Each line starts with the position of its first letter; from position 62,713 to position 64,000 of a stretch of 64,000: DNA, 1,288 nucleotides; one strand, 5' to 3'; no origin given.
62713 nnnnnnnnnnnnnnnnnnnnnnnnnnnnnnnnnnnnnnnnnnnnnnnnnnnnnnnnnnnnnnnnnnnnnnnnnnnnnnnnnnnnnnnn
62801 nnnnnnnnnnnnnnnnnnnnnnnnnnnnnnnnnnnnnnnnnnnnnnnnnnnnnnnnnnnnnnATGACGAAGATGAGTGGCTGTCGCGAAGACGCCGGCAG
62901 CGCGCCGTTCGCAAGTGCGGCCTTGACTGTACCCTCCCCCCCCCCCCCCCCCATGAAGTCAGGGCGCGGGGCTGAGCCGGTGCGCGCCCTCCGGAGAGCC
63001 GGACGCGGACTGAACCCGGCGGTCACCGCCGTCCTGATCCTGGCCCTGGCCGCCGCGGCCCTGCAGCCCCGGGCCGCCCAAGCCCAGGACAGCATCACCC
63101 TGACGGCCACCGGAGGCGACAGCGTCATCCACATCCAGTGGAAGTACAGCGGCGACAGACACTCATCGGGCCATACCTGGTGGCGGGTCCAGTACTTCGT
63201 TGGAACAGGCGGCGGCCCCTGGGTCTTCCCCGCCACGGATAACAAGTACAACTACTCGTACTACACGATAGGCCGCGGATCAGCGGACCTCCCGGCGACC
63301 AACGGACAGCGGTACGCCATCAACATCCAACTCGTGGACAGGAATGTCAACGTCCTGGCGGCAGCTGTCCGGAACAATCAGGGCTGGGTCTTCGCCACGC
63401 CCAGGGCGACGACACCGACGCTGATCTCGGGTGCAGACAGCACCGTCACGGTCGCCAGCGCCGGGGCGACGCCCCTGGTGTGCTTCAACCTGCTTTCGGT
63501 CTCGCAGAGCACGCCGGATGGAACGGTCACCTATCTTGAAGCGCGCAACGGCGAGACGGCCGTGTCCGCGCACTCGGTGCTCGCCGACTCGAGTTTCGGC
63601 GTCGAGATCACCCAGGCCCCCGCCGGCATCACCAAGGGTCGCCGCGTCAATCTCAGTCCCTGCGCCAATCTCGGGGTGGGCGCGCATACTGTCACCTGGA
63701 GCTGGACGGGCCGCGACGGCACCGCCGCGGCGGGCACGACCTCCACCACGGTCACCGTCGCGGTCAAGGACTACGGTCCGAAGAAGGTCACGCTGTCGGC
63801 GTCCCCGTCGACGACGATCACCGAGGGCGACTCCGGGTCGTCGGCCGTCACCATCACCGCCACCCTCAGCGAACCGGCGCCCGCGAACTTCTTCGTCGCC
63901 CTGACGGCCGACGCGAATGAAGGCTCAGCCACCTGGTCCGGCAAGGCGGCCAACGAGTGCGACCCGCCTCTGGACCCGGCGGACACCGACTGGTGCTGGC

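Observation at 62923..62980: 17-C homopolymer between a TTGACT -35-like hexamer and the start of a secreted repeat-protein gene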

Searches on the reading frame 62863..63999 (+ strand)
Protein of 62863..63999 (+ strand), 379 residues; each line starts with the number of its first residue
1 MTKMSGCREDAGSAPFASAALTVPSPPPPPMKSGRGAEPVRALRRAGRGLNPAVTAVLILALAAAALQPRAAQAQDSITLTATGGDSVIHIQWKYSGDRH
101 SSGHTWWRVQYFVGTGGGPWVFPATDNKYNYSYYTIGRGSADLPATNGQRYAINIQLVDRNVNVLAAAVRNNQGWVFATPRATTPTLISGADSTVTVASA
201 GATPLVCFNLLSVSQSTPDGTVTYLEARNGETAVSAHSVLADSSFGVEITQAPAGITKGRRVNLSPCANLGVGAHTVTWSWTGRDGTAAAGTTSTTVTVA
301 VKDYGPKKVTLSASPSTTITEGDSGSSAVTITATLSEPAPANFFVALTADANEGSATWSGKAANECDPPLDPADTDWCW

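Call 8: search_protein_families(library=pfam, proteins=[window:62863-63999:+], max_evalue=0.01)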
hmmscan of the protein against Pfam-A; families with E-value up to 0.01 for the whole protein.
window:62863-63999:+ (379 aa): 0 families

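Call 9: search_protein_families(library=ncbifam, proteins=[window:62863-63999:+], max_evalue=1)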
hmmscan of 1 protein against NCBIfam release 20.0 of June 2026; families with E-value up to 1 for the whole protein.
window:62863-63999:+ (379 aa): 1 family
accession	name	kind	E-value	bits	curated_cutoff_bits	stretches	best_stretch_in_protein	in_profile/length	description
TIGR03760.1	ICE_TraI_Pfluor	equivalog_domain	0.026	14.2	161.4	1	142-178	53-89/218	integrating conjugative element relaxase, PFGI-1 class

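Call 10: find_homologous_proteins(query=window:62863-63999:+, max_evalue=0.001)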
Query window:62863-63999:+ (379 aa): 2 proteins with E <= 0.001 among 8000 candidates.
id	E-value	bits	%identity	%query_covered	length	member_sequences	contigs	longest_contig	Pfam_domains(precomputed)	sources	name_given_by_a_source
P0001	2.9e-49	187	49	64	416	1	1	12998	PF00041.28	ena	-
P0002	2.3e-26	111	53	32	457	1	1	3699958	PF22352.3,PF17963.8,PF05345.19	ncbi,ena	-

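Call 12: find_encoding_contigs(protein=P0001, flank=6000)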
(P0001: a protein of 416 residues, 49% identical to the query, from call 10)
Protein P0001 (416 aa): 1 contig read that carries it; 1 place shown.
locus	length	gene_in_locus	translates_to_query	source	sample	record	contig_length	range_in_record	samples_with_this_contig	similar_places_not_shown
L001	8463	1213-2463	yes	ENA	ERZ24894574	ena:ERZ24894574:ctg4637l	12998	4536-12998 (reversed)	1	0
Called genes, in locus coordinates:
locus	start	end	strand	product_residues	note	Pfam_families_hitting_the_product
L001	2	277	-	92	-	?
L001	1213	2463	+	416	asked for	PF00041:fn3 (weak)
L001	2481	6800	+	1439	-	PF00041:fn3, PF16656:Pur_ac_phosph_N (faint), PF23376:Fn3_VIN3 (faint), PF25059:FN3_DSCAM-DSCAML_C (faint), PF17766:fn3_6 (faint), PF22433:MtxA_IG-like (faint), PF00041:fn3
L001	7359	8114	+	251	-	-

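Call 13: find_encoding_contigs(protein=P0002, flank=6000)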
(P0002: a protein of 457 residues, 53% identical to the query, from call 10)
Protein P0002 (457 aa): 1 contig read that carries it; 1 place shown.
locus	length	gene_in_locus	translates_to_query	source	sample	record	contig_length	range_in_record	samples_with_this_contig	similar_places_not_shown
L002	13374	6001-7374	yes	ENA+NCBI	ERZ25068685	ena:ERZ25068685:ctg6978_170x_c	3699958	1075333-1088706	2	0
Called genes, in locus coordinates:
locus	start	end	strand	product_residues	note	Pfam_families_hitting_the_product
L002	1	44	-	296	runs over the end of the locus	PF01418:HTH_6 (weak), PF01380:SIS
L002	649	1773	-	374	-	PF13776:DUF4172, PF02661:Fic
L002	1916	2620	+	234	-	PF13522:GATase_6, PF13537:GATase_7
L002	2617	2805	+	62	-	-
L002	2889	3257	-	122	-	-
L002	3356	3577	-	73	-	PF09907:HigB_toxin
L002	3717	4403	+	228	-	-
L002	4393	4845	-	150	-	PF09820:AAA-ATPase_like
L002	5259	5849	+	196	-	-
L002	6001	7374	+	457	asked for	PF17963:Big_9 (faint), PF22352:K319L-like_PKD (weak), PF05345:He_PIG (weak)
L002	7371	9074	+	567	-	PF05345:He_PIG (weak)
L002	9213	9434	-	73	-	-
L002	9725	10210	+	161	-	-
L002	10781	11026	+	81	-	-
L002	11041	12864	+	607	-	PF13522:GATase_6, PF13537:GATase_7, PF01380:SIS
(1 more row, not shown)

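Call 67: search_protein_families(library=pfam, proteins=[window:62980-63999:+, P0001, P0002], max_evalue=5)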
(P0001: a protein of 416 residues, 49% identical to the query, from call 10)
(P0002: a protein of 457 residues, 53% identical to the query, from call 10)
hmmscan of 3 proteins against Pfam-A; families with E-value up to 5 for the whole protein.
window:62980-63999:+ (340 aa): 6 families
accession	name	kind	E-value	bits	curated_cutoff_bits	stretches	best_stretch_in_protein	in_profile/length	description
PF13473.12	Cupredoxin_1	-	0.0077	16.7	27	1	238-291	5-58/104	Cupredoxin-like domain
PF17790.7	MG1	-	0.044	14.5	23.6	1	253-313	28-90/101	Macroglobulin domain MG1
PF20579.4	LapA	-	0.11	13.3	27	1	269-309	4-38/99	LapA domain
PF04234.18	CopC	-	0.12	13.8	23.3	1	220-255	55-89/92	CopC domain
PF16640.11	Big_3_5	-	0.21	12.6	35.5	0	275-323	26-73/88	Bacterial Ig-like domain (group 3)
PF21146.3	ICAM1_3_5_D2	-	0.23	12.3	27.5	1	10-44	23-57/90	ICAM-1/3/5, D2 domain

P0001 (416 aa): 3 families
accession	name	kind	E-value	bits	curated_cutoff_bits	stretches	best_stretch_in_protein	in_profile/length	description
PF00041.27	fn3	-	8.9e-07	29.5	25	1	40-122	7-82/84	Fibronectin type III domain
PF04234.18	CopC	-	0.066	14.7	23.3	1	199-234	56-90/92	CopC domain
PF10342.15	Kre9_KNH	-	2.3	9.5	24.6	1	42-120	9-91/94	Kre9/KNH-like N-terminal Ig-like domain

P0002 (457 aa): 8 families
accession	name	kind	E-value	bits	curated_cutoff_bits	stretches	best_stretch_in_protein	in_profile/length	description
PF05345.18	He_PIG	-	3.4e-14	53.5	24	2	296-355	33-95/96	Putative Ig domain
PF17963.7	Big_9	-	9.5e-09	36.5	23.6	3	171-255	3-88/89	Bacterial Ig domain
PF22352.2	K319L-like_PKD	-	3.2e-08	33.9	27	1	187-256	13-83/84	K319L-like, PKD domain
PF00801.26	PKD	-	0.0032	17.9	23.5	1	109-162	1-51/80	PKD domain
PF21027.3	Sde0182_C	-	0.012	16.6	27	1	189-239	3-47/83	Cellulose-binding protein Sde0182, C-terminal domain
PF18911.6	PKD_4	-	0.043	14.3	27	1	170-209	2-41/85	PKD domain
PF16640.11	Big_3_5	-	0.16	13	35.5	1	131-162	56-87/88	Bacterial Ig-like domain (group 3)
PF19408.5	PKD_6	-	0.79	10.5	25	0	203-254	32-81/82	PKD-like domain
